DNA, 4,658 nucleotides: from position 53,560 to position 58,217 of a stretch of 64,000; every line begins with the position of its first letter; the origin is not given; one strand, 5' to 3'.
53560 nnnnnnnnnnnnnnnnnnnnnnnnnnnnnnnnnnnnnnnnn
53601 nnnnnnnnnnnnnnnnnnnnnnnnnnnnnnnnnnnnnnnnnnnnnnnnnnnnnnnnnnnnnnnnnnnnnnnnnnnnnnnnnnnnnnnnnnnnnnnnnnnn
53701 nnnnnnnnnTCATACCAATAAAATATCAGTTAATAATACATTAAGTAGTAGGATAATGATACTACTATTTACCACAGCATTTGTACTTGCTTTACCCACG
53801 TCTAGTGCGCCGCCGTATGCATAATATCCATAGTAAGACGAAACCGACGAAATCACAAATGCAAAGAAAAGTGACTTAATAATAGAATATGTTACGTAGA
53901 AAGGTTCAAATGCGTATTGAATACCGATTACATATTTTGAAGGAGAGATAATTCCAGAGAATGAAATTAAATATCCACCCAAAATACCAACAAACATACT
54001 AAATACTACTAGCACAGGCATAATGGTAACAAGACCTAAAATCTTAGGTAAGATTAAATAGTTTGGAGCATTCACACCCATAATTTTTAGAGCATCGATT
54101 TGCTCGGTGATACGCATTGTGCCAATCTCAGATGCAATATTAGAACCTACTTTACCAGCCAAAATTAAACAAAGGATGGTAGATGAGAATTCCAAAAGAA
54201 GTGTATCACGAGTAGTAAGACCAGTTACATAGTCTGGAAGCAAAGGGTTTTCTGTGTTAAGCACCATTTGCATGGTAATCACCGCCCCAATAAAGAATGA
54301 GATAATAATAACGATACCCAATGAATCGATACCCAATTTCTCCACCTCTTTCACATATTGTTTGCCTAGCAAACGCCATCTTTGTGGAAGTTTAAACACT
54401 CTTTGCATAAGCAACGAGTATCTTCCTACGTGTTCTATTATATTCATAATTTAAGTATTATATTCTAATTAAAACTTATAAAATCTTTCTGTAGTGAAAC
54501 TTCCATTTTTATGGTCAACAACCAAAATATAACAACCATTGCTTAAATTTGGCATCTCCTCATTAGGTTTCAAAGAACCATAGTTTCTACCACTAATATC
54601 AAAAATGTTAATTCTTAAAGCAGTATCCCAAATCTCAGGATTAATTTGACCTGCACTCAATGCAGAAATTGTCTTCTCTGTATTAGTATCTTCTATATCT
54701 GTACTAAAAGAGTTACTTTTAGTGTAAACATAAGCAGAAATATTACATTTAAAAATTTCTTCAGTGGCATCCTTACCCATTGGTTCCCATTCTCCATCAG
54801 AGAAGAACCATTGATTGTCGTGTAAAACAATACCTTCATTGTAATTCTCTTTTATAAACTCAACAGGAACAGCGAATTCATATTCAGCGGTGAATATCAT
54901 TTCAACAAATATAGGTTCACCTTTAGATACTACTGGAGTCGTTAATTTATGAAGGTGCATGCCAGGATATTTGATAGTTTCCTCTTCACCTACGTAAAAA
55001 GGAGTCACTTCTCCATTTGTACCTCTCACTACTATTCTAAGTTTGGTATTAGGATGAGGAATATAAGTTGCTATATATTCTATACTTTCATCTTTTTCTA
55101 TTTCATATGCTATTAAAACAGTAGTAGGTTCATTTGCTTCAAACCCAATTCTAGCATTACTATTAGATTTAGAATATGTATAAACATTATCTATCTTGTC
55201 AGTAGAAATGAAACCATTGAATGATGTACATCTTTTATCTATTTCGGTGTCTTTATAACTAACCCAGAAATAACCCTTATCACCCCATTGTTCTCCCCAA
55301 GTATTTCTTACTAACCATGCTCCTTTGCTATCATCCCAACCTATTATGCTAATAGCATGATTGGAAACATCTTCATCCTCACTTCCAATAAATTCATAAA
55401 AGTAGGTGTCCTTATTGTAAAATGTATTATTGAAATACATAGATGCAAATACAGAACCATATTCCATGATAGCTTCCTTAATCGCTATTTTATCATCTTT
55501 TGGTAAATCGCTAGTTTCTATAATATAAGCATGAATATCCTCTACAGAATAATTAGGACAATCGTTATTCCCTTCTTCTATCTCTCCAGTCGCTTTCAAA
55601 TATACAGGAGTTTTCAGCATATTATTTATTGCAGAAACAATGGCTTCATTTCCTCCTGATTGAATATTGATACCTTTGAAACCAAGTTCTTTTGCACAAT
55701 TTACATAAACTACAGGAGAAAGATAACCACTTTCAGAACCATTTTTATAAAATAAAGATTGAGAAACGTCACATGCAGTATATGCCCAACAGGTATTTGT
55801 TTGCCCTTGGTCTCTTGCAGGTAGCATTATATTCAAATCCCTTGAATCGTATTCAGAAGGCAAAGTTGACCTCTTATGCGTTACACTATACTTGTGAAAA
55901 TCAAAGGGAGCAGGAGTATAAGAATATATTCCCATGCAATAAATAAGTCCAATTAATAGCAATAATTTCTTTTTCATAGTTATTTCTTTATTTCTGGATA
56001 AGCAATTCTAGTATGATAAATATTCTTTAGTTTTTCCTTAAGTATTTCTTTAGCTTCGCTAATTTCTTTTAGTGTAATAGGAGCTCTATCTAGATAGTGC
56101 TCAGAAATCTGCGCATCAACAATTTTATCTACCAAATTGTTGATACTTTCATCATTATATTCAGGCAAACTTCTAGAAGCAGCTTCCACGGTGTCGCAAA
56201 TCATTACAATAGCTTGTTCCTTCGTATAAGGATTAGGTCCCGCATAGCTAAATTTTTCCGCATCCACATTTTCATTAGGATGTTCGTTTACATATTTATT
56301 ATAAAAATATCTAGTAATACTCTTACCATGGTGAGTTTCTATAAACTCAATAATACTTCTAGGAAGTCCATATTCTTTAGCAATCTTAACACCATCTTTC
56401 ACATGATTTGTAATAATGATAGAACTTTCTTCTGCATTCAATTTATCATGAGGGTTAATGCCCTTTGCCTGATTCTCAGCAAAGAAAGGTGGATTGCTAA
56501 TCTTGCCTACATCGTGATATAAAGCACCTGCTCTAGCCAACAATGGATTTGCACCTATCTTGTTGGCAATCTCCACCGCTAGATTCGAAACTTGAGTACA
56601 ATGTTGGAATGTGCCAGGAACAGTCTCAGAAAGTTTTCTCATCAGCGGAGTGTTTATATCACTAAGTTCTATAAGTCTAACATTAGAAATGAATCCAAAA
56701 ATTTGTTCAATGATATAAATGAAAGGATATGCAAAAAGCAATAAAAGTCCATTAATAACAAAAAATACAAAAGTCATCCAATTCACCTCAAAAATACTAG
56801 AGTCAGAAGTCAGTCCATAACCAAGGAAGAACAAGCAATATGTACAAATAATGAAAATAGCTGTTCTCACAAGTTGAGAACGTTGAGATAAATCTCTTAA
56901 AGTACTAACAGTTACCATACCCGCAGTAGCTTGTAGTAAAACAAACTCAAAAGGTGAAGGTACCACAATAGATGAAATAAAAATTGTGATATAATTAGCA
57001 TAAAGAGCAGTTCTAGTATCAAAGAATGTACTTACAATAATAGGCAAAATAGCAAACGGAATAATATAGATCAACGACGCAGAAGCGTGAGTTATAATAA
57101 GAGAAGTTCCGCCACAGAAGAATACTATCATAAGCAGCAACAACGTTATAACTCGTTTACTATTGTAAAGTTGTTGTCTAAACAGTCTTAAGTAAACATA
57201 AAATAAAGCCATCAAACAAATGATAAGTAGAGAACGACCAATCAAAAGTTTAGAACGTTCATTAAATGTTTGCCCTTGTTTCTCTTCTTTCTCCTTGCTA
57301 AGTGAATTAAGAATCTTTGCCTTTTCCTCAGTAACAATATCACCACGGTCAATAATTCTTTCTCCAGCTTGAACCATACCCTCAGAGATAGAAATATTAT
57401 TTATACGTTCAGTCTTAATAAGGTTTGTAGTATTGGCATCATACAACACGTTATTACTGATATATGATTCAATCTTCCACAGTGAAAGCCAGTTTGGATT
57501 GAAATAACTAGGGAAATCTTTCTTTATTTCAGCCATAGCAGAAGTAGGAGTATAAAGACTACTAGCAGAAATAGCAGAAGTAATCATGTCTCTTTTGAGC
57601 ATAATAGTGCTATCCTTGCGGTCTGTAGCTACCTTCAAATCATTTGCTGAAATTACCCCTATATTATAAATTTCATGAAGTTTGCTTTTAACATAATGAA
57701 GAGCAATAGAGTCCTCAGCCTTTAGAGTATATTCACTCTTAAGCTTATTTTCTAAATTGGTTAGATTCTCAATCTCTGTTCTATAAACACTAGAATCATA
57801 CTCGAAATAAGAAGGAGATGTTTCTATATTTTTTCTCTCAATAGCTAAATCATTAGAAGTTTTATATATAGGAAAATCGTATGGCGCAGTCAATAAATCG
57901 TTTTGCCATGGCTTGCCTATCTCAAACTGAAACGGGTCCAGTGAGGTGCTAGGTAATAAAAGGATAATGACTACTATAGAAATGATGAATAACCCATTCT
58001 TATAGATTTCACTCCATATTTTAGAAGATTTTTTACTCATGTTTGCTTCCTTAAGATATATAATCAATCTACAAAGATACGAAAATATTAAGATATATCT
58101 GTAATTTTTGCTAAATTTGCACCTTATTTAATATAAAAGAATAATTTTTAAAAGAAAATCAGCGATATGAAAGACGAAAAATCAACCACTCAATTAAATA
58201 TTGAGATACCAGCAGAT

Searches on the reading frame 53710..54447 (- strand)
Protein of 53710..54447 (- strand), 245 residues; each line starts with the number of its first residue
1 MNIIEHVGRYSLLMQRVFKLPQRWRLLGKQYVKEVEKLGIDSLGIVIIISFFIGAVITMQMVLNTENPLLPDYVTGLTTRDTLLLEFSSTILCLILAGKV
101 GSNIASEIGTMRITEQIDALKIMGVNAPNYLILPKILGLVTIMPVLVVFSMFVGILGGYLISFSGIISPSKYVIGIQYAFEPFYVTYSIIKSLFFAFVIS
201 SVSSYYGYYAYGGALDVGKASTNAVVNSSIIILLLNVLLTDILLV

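Call 86: search_protein_families(library=pfam, proteins=[window:53710-54447:-], max_evalue=0.00001)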
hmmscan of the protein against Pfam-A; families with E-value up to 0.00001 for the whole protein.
window:53710-54447:- (245 aa): 1 family
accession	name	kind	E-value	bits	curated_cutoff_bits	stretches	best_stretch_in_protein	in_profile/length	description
PF02405.21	MlaE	-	2.4e-65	220.5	22.5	1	32-240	2-210/212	Permease MlaE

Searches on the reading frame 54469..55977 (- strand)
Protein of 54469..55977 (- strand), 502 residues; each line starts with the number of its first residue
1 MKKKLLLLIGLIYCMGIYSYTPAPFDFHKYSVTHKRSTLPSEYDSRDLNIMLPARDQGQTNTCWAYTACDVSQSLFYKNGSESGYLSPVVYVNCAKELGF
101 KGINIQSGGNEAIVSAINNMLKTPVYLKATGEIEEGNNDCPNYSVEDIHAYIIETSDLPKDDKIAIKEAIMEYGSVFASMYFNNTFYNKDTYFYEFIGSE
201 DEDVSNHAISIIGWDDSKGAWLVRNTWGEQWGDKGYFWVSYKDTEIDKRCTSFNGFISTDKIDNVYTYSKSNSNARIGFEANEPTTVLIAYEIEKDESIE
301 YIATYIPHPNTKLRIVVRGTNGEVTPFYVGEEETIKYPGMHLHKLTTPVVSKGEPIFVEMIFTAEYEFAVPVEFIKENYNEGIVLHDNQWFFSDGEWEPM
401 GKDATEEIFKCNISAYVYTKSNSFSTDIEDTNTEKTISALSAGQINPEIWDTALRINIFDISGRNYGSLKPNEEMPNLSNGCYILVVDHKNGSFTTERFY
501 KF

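Call 86: search_protein_families(library=pfam, proteins=[window:54469-55977:-], max_evalue=0.00001)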
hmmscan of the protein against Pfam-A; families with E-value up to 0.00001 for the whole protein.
window:54469-55977:- (502 aa): 1 family
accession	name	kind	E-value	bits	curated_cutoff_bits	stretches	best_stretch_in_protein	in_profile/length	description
PF00112.29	Peptidase_C1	-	4.4e-22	79.7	20.7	1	39-244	1-207/220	Papain family cysteine protease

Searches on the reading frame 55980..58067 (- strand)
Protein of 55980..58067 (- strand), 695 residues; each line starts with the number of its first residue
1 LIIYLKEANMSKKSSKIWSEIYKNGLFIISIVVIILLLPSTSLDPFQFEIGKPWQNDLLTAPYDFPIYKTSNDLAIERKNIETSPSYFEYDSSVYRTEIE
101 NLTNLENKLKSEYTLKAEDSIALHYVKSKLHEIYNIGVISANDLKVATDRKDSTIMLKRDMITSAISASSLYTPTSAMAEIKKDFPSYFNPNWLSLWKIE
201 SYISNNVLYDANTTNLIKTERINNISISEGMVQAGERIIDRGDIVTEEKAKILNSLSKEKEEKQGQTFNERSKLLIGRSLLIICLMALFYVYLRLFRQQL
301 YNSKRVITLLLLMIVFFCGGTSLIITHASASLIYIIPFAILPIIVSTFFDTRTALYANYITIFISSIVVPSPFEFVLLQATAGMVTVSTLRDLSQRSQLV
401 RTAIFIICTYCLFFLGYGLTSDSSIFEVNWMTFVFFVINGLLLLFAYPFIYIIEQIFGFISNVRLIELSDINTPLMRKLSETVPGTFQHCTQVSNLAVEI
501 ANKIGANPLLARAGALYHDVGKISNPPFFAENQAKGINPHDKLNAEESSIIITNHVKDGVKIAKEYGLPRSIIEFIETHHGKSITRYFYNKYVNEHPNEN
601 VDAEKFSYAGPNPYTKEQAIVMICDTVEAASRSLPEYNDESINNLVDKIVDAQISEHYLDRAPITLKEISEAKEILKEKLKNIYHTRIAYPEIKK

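Call 86: search_protein_families(library=pfam, proteins=[window:55980-58067:-], max_evalue=0.00001)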
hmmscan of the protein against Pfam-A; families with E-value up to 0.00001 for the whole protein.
window:55980-58067:- (695 aa): 3 families
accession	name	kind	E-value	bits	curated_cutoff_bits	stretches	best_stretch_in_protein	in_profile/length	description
PF07698.17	7TM-7TMR_HD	-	6.4e-29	101.7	29.4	1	275-461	4-190/190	7TM receptor with intracellular HD hydrolase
PF01966.28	HD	-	3.4e-18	66.5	22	1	486-629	1-115/116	HD domain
PF07697.16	7TMR-HDED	-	6.1e-12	46.4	27.6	1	60-256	11-220/224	7TM-HD extracellular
